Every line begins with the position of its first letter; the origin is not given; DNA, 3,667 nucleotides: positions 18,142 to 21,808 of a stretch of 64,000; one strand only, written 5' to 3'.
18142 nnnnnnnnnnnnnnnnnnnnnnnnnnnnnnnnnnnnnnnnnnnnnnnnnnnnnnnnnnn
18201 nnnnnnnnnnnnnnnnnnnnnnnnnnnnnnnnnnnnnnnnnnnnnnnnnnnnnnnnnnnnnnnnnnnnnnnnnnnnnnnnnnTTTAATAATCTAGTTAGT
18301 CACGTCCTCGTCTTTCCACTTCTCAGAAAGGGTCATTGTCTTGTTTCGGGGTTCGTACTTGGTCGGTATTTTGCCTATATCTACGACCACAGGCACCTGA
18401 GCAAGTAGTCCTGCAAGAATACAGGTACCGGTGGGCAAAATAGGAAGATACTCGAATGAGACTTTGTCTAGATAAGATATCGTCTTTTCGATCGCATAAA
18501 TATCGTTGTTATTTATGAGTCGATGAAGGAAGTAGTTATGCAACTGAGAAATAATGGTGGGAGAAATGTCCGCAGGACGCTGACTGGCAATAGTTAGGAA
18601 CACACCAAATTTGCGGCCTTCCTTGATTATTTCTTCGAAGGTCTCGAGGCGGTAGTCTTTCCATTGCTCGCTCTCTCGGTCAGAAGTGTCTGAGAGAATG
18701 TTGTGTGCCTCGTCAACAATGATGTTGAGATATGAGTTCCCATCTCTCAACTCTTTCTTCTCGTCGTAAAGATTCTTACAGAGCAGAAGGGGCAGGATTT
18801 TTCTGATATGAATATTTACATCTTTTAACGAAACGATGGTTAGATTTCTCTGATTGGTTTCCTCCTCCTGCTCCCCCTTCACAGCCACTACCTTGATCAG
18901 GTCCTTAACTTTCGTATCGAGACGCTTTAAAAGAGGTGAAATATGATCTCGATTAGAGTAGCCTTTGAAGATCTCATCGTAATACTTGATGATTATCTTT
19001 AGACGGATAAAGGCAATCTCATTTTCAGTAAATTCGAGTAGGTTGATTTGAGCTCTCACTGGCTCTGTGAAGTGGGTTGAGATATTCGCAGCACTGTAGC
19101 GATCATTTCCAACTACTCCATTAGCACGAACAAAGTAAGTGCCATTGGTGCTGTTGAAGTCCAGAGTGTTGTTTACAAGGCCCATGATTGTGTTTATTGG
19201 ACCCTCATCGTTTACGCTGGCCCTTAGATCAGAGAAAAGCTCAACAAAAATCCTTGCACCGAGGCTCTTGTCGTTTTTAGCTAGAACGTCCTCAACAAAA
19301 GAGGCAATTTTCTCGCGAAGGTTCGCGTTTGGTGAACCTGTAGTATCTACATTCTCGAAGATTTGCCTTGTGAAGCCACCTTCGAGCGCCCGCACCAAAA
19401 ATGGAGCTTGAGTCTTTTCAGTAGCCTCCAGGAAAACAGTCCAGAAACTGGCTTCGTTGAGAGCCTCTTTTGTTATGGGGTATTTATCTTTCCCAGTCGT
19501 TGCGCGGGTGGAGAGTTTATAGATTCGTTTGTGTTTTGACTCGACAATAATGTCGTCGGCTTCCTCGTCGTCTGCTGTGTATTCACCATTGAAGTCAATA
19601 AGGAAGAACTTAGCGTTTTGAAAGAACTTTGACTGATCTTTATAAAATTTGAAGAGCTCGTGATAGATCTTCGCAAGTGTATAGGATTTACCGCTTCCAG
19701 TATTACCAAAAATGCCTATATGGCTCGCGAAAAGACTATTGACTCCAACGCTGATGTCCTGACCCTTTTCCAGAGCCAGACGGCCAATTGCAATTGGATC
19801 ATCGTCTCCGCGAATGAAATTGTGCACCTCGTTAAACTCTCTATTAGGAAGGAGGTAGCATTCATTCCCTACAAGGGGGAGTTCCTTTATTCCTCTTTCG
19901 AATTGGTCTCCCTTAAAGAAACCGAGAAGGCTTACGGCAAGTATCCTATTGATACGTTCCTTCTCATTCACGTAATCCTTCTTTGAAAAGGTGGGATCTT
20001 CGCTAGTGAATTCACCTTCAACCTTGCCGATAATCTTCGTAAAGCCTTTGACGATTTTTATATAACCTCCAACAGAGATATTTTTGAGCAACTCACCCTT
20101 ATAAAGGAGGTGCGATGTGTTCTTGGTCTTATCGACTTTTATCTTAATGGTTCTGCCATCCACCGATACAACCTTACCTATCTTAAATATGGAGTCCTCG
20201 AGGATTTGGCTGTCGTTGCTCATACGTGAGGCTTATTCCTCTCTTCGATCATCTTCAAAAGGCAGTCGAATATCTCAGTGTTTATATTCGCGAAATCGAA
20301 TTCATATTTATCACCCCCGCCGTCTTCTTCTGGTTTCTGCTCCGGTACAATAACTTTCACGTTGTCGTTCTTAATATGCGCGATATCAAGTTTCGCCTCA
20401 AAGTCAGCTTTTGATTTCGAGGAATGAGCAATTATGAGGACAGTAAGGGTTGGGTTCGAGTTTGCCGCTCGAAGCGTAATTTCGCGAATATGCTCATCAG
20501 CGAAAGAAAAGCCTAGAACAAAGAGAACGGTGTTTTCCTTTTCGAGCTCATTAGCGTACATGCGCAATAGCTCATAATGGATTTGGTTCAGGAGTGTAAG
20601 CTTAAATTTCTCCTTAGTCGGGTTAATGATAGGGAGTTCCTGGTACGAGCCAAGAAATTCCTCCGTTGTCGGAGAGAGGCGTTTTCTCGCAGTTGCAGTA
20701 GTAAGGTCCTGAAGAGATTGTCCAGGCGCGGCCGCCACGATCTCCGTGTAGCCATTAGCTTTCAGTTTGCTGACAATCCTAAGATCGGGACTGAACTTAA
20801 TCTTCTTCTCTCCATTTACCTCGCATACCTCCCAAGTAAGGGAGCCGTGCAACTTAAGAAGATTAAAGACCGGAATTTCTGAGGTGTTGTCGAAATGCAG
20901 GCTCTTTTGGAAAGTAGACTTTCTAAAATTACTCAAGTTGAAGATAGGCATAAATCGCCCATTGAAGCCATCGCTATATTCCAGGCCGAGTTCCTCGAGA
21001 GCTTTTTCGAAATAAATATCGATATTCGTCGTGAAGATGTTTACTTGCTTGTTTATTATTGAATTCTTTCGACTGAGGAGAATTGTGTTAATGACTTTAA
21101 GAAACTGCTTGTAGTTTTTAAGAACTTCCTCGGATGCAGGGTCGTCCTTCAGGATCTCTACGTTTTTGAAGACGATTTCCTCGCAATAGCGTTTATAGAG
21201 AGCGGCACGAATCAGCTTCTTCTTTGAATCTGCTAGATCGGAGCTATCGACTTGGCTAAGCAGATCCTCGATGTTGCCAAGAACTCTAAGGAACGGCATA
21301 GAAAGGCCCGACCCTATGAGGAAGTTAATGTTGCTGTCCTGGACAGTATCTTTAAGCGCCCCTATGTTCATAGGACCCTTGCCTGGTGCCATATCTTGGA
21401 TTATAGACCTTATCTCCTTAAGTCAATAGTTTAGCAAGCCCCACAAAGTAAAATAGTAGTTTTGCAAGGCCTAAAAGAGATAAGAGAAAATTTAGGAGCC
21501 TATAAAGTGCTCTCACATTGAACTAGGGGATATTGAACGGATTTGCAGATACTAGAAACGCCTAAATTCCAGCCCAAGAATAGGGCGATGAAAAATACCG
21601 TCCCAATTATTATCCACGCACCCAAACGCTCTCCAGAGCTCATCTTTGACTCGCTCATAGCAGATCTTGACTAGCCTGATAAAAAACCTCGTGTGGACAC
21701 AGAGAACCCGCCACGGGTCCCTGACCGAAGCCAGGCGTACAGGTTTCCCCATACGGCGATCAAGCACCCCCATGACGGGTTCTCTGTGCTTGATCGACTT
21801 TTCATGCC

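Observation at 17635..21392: SIR2-HerA anti-phage defence module on an AT-rich island, with an extra third gene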

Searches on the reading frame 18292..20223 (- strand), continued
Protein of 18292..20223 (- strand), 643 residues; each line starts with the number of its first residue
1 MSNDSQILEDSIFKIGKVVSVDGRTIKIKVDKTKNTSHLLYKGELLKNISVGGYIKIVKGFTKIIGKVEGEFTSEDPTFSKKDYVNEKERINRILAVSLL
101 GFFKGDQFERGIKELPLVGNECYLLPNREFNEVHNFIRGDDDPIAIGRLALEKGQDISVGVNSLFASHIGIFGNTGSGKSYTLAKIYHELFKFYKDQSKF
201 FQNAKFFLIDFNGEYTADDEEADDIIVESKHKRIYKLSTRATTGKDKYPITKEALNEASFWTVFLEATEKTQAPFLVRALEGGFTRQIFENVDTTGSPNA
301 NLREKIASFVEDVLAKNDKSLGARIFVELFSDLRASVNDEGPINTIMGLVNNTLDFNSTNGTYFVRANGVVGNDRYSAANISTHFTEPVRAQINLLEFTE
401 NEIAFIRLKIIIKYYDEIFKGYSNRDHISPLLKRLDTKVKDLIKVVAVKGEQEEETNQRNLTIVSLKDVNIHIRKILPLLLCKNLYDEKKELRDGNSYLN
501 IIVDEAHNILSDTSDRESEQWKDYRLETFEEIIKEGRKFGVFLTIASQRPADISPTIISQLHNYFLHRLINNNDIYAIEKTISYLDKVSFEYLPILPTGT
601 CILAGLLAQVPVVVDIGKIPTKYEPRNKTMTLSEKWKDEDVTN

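Call 58: search_protein_families(library=pfam, alignment_id=A7, max_evalue=0.001)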
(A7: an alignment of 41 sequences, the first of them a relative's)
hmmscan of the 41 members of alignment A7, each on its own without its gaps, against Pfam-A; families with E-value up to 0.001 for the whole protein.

A. member 1, L018:8928-9527:+ (200 aa): 0 families

B. families by the number of members that match (of 41 scanned): 25 families
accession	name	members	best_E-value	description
PF11074.14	DUF2779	4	1e-48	Domain of unknown function(DUF2779)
PF04851.21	ResIII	4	4.5e-20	Type III restriction enzyme, res subunit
PF11867.13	T1RH-like_C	3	1.9e-126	Type I restriction enzyme HindI endonuclease subunit-like, C-terminal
PF18766.7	SWI2_SNF2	3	1.2e-78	SWI2/SNF2 ATPase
PF04313.20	HSDR_N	3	2e-50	Type I restriction enzyme R protein N terminus (HSDR_N)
PF22679.2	T1R_D3-like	3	1.3e-22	Type I restriction enzyme subunit R domain 3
PF01555.25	N6_N4_Mtase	2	2.5e-24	DNA methylase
PF12705.13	PDDEXK_1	2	4.1e-14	PD-(D/E)XK nuclease superfamily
PF13310.11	Virulence_RhuM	1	4.4e-106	Virulence protein RhuM family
PF14253.11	AbiH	1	3.2e-60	Bacteriophage abortive infection AbiH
PF07693.20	KAP_NTPase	1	3.6e-38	KAP family P-loop domain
PF19778.5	RE_endonuc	1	2.5e-36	Endonuclease domain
PF01420.25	Methylase_S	1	3.6e-28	Type I restriction modification DNA specificity domain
PF00589.27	Phage_integrase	1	1.3e-27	Phage integrase family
PF10711.15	DUF2513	1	4e-21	Hypothetical protein (DUF2513)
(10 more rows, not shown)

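Call 59: search_protein_families(library=padloc, alignment_id=A7, max_evalue=0.00001)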
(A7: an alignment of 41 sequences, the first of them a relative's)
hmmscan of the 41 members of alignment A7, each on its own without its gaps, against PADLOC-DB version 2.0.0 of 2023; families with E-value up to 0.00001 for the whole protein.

A. member 1, L018:8928-9527:+ (200 aa): 0 families

B. families by the number of members that match (of 41 scanned): 237 families (the first 25 are shown)
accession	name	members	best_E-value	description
PDLC03040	REase_I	3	0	Type I restriction enzyme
PDLC03044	REase_I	3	4.1e-66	Type I restriction enzyme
PDLC03041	REase_I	3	8.8e-62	Type I restriction enzyme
PDLC03048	REase_I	3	2e-55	Type I restriction enzyme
PDLC03046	REase_I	3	3.5e-25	Type I restriction enzyme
PDLC03045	REase_I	3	7.8e-20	Type I restriction enzyme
PDLC04934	PDC-S15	3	7e-07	-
PDLC03354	MTase_II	2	3.1e-13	Type II methyltransferase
PDLC01250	Cas4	2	7e-11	"CAS-I,CAS-II,CAS-III,CAS-IV,CAS-V,CAS-VI; acquisition_associated"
PDLC01447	Cas4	2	1.3e-10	"CAS-I,CAS-II,CAS-III,CAS-IV,CAS-V,CAS-VI; acquisition_associated"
PDLC00943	Cas4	2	4.7e-10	CRISPR-associated protein Cas4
PDLC00944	Cas4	2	1.1e-09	Cas4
PDLC03043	REase_I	2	1.5e-07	Type I restriction enzyme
PDLC03647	REase_III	1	0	Type III restriction enzyme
PDLC04853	PDC-S05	1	8.3e-140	-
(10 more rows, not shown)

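Call 61: search_solved_structures(query=window:18292-20223:-, max_evalue=0.001, show_alignments=1)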
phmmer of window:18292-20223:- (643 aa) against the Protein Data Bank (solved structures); distinct sequences matched with E-value up to 0.001: 9.
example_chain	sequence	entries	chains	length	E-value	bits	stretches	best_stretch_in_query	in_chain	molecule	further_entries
8yho_A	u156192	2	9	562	4.3e-29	104.8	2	434-617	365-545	DUF87 domain-containing protein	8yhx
9c1m_M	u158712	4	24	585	1.2e-26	96.7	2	485-638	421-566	ATP-binding protein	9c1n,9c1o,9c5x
8wiv_A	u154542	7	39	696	9.8e-25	90.4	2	13-218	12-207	Helicase HerA central domain-containing protein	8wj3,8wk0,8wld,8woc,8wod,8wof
8xau_A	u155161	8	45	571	5.6e-22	81.3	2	458-639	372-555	ATP-binding protein | HerA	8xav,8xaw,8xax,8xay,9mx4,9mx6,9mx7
8ziq_M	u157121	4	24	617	5.3e-20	74.8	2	460-637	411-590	HerA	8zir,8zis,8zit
8j4u_M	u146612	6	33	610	1.5e-19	73.2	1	450-637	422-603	Nucleoside triphosphate hydrolase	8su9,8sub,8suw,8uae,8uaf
4d2i_A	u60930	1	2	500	4.4e-16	61.8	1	461-620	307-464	HERA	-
9x1l_A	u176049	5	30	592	2.1e-11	46.3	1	529-616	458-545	DNA helicase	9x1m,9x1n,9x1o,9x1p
8wet_A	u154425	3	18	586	0.00015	23.7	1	479-580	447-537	TdpA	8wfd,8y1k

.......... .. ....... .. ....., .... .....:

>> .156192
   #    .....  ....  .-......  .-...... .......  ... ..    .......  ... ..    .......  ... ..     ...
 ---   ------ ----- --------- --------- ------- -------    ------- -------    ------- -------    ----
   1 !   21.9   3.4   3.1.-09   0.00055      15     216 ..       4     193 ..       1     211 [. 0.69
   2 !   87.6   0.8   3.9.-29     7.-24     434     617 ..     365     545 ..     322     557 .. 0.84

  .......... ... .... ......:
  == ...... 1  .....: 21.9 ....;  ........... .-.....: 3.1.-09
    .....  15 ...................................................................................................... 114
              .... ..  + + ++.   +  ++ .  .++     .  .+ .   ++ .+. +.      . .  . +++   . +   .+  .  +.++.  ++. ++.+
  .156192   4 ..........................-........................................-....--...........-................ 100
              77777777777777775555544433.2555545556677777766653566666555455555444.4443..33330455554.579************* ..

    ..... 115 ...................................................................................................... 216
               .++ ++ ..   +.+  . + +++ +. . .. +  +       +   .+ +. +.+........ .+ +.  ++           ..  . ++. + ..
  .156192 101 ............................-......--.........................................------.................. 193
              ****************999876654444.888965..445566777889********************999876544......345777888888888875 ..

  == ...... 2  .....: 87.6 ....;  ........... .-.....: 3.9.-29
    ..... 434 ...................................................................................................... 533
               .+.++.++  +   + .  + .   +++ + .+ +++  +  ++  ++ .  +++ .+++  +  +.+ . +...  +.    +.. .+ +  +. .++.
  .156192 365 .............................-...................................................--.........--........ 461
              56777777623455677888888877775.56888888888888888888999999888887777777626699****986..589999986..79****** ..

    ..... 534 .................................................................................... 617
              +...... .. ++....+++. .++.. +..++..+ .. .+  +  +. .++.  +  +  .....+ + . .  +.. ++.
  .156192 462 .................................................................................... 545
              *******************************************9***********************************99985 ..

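Call 91: search_protein_families(library=phrogs, proteins=[L018:8928-9527:+, L023:8869-9465:+], max_evalue=0.01)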
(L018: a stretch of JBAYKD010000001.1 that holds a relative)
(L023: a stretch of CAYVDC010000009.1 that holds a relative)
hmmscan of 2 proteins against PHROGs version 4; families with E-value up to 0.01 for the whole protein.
L018:8928-9527:+ (200 aa): 0 families

L023:8869-9465:+ (199 aa): 0 families

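Call 98: search_protein_families(library=pfam, proteins=[L018:9503-10123:+, L019:9015-9911:+, L023:8869-9465:+, L023:2145-4412:-, L017:9030-9623:+, L018:3154-3951:+, L018:3966-4880:+, L019:4951-5412:-, L023:4920-5348:+], max_evalue=0.01)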
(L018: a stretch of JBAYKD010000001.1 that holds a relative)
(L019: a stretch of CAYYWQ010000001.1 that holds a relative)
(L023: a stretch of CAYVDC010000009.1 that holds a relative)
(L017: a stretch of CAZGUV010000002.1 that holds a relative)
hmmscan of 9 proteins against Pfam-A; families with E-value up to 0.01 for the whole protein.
L018:9503-10123:+ (207 aa): 0 families

L019:9015-9911:+ (299 aa): 1 family
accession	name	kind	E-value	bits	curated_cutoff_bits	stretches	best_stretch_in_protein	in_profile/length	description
PF09194.16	Endonuc-BsobI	-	8.4e-80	268.9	25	1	5-299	5-313/313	Restriction endonuclease BsobI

L023:8869-9465:+ (199 aa): 0 families

L023:2145-4412:- (755 aa): 2 families
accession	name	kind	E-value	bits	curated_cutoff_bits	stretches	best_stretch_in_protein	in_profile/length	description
PF09250.16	Prim-Pol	-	8.2e-30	104.8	22.8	1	20-173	1-158/158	Bifunctional DNA primase/polymerase, N-terminal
PF00503.26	G-alpha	-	0.007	16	48.8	0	447-473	22-48/333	G-protein alpha subunit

L017:9030-9623:+ (198 aa): 3 families
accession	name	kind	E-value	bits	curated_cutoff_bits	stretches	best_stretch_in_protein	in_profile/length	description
PF00929.31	RNase_T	-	4.1e-07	31.1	24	1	2-166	1-154/164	Exonuclease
PF16473.11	Rv2179c-like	-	4e-05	23.8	27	1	2-126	3-142/177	3'-5' exoribonuclease Rv2179c-like domain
PF13482.12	RNase_H_2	-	0.0046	17.4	22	0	2-39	1-38/165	RNase_H superfamily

L018:3154-3951:+ (266 aa): 0 families

L018:3966-4880:+ (305 aa): 1 family
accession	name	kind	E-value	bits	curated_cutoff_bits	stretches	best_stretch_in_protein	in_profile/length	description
PF13365.12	Trypsin_2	-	2.6e-10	41.7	27.6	1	125-281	1-144/144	Trypsin-like peptidase domain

L019:4951-5412:- (153 aa): 2 families
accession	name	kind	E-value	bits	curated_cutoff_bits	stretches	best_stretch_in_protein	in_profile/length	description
PF13465.12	zf-H2C2_2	-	0.0025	18.5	40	0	3-16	9-22/26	Zinc-finger double domain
PF18414.7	zf_C2H2_10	-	0.0055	16.7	25.6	0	25-33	3-11/26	C2H2 type zinc-finger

L023:4920-5348:+ (143 aa): 0 families

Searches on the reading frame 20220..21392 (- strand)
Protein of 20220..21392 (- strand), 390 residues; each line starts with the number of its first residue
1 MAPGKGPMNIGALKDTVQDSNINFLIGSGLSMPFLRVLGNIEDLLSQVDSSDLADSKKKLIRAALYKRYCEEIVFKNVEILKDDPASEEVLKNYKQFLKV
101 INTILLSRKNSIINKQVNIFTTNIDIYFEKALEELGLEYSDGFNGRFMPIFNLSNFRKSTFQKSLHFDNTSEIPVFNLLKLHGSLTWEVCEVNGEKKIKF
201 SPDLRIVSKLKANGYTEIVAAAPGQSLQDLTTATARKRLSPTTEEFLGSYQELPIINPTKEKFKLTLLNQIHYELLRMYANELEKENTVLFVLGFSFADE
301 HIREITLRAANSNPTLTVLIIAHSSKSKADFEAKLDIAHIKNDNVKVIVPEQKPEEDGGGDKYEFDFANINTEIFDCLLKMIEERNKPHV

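Call 4: search_protein_families(library=pfam, proteins=[window:20220-21392:-], max_evalue=0.1)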
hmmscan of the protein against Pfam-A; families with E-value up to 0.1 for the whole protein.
window:20220-21392:- (390 aa): 1 family
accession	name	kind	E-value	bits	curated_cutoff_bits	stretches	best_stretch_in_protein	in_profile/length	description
PF13289.12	SIR2_2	-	3.7e-12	47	24.5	1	118-334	2-135/141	SIR2-like domain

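Call 5: search_protein_families(library=padloc, proteins=[window:20220-21392:-], max_evalue=0.1)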
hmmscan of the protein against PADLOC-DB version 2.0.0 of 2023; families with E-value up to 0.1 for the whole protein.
window:20220-21392:- (390 aa): 27 families (the best 25 are shown)
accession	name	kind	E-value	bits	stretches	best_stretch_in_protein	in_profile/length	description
PDLC04080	SIR2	-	4.9e-62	208.1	2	12-190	16-204/347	-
PDLC04089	SIR2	-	5.6e-48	161.9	2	10-189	8-183/336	-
PDLC04084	SIR2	-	5.5e-36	122.7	2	35-191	107-256/414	-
PDLC04093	SIR2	-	6.8e-27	92.4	2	40-199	81-226/395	-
PDLC02186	SIR2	-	2.4e-23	80.9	2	225-330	240-346/412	-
PDLC04076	SIR2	-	9.8e-21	72.4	2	250-324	262-334/406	-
PDLC04090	SIR2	-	1e-20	72.4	2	71-188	150-263/426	-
PDLC04094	SIR2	-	5.9e-18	63.2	2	40-189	80-212/399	-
PDLC04075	SIR2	-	1.1e-17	62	2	40-192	117-265/414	-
PDLC04085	SIR2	-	2.5e-17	60.9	1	116-327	199-385/463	-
PDLC04081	SIR2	-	5.9e-17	59.9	2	106-187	127-208/345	-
PDLC04079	SIR2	-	4.2e-16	56.5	2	53-191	127-262/430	-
PDLC04087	SIR2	-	2.7e-15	54.1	2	86-189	105-198/343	-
PDLC04088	SIR2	-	1.1e-14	52.4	2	94-192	149-239/390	-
PDLC04092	SIR2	-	3e-14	51.1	2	71-197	75-183/318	-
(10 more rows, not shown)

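Call 11: search_protein_families(library=ncbifam, proteins=[window:20220-21392:-], max_evalue=0.1)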
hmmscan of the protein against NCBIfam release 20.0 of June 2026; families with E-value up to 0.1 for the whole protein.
window:20220-21392:- (390 aa): 1 family
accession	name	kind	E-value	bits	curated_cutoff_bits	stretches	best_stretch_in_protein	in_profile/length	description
NF042942.1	SIR2_antiphage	equivalog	2.6e-21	76.1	500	2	227-331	237-338/392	SIR2 family anti-phage-associated protein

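Call 60: search_solved_structures(query=window:20220-21392:-, max_evalue=0.01, show_alignments=2)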
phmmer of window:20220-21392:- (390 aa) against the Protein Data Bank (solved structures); distinct sequences matched with E-value up to 0.01: 3.
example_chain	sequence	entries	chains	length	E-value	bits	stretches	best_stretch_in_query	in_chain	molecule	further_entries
8j4u_A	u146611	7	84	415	3.5e-12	49.5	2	59-188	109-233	SIR2-like domain-containing protein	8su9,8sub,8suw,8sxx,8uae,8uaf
8yhx_G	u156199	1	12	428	4.9e-12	49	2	34-201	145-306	SIR2 family protein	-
8w9l_A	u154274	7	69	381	6.8e-10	42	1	114-189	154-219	SIR2-like domain-containing protein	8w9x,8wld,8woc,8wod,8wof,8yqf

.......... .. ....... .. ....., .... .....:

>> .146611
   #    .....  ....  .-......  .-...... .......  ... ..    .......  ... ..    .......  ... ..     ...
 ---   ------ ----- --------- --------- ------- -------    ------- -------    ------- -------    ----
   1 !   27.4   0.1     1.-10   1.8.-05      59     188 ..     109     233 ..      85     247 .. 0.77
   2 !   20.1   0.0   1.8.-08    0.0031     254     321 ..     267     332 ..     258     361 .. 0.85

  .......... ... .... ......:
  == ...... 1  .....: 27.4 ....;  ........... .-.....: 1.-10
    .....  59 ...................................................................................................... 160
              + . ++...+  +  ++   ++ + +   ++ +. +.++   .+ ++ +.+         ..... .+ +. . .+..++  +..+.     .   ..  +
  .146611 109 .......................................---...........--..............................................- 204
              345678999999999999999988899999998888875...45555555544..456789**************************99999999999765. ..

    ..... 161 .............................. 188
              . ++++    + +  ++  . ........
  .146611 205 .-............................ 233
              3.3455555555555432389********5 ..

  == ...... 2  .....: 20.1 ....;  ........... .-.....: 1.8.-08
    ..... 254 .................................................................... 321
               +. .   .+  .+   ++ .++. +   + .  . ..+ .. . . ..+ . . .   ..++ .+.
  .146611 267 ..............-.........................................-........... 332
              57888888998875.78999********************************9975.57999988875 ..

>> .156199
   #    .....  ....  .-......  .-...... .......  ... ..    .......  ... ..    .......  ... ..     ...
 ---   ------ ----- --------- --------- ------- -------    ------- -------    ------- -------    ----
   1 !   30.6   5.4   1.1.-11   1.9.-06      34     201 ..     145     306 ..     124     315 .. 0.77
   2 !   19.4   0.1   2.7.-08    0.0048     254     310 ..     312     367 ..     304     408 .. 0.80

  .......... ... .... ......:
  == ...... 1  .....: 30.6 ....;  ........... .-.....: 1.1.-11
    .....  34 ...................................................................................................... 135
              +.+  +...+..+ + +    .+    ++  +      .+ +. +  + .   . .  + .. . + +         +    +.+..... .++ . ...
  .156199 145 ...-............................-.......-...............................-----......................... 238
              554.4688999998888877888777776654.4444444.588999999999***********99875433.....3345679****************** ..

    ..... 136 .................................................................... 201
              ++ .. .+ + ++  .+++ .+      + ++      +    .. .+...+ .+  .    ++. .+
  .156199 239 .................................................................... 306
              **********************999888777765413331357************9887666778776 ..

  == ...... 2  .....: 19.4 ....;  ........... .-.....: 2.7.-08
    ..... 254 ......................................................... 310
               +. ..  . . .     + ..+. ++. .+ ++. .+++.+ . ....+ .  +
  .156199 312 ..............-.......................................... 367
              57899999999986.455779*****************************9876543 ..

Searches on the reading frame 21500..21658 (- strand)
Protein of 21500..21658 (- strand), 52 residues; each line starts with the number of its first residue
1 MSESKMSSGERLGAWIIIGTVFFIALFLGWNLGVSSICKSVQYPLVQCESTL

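Call 4: search_protein_families(library=pfam, proteins=[window:21500-21658:-], max_evalue=0.1)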
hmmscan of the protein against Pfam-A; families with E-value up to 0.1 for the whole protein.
window:21500-21658:- (52 aa): 0 families

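Call 91: search_protein_families(library=phrogs, proteins=[window:21500-21658:-], max_evalue=0.01)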
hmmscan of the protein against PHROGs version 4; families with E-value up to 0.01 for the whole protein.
window:21500-21658:- (52 aa): 0 families
